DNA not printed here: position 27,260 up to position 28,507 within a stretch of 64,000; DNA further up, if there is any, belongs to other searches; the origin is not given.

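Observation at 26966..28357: NERD protein plus COG3440-like HNH endonuclease next to a Dcm system: possible type IV (modification-dependent) restriction module and potential conflict with neighbouring 5mC methylation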

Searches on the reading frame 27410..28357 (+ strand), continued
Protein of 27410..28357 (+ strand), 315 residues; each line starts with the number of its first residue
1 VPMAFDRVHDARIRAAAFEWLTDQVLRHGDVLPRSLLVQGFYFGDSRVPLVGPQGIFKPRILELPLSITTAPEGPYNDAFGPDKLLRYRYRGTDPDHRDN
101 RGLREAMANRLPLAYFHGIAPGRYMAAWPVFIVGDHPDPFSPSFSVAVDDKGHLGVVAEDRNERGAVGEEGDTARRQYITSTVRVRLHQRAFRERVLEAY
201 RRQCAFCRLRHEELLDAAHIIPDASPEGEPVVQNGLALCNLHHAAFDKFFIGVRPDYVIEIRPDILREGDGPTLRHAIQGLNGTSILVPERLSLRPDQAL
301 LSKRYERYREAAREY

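Call 73: predict_structure(alignment_id=A2)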
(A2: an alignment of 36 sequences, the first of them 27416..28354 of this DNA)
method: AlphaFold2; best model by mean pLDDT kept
length: 313 residues; sequences in the alignment: 36
mean_pLDDT: 89.2   pTM: 0.81
mean pLDDT of the five models: 89.2, 87.4, 86.7, 85.8, 85.1
residues with pLDDT >= 90: 222; 70-90: 63; 50-70: 15; < 50: 13
segments of 3 or more residues with pLDDT < 50: 151-160
pLDDT, mean of each block of 10 residues (from residue 1): 88 96 92 97 97 94 91 64 88 95 96 91 93 92 82 45 59 77 84 94 97 96 91 98 98 98 88 91 98 98 98 88
secondary structure, 60 per line:
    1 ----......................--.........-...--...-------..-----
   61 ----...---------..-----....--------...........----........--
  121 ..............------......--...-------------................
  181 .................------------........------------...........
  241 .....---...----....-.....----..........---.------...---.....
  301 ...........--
elements in order: H5-26 E29-31 H32-37 E39-41 E44-46 E65-67 E84-87 H96-106 E111-118 E121-134 E141-146 H165-197 E213-217 E233-237 H238-245 E249-251 E256-259 H261-265 H270-279 H296-311
